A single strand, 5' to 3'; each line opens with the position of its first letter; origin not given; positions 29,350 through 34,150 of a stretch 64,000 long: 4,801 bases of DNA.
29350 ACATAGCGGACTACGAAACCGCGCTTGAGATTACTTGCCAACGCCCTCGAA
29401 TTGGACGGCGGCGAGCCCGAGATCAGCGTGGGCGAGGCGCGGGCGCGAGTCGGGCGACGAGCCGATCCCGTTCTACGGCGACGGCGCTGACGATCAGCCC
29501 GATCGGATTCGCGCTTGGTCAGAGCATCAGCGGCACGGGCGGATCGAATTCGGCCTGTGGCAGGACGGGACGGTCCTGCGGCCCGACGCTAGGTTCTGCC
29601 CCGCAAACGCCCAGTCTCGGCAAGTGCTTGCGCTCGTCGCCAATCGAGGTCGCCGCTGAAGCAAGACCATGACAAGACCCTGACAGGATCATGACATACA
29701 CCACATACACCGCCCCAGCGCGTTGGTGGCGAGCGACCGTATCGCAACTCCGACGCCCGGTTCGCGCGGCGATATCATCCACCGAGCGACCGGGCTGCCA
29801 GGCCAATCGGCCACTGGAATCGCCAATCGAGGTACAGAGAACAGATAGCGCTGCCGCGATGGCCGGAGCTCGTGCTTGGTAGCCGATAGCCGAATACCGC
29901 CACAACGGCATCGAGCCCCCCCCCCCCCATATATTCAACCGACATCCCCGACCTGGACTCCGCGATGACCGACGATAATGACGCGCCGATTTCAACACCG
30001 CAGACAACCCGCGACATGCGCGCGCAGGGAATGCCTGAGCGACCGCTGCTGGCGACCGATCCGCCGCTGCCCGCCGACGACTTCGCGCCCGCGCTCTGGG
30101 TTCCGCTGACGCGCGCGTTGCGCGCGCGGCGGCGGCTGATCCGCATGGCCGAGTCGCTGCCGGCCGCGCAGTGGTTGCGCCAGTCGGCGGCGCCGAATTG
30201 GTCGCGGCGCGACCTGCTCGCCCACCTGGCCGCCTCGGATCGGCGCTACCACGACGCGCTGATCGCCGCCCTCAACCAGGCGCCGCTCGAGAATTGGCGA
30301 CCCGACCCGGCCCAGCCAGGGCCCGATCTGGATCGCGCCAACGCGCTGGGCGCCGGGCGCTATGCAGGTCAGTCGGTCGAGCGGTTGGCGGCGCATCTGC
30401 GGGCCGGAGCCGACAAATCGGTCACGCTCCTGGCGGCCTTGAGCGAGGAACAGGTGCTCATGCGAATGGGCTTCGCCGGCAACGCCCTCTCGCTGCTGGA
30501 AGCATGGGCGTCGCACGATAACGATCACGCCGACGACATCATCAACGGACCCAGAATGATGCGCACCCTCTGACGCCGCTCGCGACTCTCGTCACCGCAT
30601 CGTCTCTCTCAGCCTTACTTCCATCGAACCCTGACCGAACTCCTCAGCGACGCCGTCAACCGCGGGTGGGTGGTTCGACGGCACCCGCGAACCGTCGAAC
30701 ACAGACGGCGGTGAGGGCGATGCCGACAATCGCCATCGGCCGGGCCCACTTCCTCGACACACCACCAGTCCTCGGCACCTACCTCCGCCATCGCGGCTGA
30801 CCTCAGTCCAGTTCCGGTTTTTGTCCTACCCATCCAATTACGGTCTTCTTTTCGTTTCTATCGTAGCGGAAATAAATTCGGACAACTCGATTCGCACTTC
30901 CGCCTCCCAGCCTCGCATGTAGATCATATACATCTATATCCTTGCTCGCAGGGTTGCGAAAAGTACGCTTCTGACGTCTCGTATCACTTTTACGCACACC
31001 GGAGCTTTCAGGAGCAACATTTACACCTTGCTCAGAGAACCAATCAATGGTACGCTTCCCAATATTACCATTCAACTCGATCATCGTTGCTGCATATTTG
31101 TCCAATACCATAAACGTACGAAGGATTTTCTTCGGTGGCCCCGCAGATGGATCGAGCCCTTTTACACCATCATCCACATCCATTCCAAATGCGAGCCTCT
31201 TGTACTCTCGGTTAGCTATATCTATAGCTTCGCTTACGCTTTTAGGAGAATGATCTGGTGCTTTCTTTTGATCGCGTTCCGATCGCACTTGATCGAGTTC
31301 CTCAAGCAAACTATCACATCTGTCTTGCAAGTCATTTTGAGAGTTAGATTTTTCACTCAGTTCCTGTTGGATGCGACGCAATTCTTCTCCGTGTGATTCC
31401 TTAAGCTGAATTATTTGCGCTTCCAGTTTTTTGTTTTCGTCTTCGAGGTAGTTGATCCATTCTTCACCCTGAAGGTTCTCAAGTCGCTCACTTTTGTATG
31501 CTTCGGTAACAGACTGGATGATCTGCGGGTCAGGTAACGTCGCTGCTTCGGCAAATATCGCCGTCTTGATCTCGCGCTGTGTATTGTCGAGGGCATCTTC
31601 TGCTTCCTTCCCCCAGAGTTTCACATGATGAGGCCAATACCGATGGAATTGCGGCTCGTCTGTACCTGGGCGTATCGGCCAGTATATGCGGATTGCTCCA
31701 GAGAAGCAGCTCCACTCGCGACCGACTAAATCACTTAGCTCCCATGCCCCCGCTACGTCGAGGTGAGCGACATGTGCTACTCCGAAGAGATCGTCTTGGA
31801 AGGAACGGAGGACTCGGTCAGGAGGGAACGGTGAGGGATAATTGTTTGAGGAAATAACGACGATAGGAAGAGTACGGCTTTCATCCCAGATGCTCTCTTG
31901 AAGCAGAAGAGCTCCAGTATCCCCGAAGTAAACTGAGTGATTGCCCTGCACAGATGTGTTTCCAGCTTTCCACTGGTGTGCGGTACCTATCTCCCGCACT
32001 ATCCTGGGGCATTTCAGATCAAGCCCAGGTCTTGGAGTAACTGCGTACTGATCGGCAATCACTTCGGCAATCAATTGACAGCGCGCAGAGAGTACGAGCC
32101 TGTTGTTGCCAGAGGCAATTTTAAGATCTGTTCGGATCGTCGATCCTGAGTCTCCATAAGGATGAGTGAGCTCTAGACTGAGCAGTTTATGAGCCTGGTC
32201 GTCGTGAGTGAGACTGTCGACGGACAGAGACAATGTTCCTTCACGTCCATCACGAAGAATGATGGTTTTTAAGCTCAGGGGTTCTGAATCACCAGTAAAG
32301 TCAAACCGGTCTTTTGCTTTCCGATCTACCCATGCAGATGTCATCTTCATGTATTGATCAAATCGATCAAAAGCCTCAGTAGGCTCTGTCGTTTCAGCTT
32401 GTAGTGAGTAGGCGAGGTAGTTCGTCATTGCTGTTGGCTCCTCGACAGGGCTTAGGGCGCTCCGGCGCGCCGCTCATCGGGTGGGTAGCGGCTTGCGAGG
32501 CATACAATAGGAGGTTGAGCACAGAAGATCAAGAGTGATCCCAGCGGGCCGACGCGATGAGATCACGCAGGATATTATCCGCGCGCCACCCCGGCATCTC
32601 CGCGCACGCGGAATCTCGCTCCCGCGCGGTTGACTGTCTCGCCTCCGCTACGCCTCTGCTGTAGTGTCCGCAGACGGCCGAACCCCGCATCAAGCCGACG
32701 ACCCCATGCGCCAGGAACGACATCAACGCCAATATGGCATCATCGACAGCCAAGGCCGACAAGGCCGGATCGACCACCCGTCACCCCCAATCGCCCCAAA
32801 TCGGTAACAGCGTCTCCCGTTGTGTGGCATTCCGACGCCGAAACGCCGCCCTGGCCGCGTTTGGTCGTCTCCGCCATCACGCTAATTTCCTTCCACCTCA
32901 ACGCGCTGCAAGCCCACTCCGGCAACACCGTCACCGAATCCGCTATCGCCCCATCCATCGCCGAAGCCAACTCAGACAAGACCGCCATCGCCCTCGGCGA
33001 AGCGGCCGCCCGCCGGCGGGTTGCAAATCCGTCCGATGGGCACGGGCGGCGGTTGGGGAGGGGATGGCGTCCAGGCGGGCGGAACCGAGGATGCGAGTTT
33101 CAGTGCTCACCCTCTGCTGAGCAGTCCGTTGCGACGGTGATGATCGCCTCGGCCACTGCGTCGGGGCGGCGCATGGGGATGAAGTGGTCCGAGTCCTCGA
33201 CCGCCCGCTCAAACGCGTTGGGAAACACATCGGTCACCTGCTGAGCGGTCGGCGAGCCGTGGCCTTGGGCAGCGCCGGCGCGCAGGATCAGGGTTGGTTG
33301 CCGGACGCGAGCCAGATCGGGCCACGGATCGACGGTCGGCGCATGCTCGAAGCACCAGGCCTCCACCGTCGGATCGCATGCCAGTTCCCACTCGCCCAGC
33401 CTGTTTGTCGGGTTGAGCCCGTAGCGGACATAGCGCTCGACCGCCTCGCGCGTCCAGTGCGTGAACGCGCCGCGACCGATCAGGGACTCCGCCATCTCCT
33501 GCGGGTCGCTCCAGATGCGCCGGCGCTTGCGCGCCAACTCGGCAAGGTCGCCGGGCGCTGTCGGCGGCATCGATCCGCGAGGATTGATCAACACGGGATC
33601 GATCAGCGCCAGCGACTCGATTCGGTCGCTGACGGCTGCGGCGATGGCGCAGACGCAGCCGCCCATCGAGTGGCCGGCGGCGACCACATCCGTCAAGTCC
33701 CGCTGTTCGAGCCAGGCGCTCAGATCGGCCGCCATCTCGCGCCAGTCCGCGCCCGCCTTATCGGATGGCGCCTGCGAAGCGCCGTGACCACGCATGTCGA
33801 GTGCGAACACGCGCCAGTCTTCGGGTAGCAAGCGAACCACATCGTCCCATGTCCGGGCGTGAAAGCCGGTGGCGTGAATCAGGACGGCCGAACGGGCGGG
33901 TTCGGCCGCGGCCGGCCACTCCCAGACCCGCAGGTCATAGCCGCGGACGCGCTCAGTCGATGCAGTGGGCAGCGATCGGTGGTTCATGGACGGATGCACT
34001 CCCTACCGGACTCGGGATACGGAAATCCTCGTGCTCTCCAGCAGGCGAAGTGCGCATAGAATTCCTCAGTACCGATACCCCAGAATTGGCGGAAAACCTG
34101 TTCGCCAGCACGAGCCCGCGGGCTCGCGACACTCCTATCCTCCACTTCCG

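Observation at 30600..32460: AT-rich single-gene island encoding an orphan 541-aa coiled-coil protein, inserted next to the stump of a methyltransferase paralogue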

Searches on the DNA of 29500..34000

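Call 25: search_rna_families(source=window, start=29500, end=34000, threshold=evalue, max_evalue=1)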
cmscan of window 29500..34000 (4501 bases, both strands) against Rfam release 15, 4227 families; matches with E-value up to 1: 1.
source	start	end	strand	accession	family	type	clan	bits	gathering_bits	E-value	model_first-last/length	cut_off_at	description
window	30707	30788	-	RF01059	mir-598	Gene; miRNA;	-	20.9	69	0.77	1-80/80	no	mir-598 microRNA precursor family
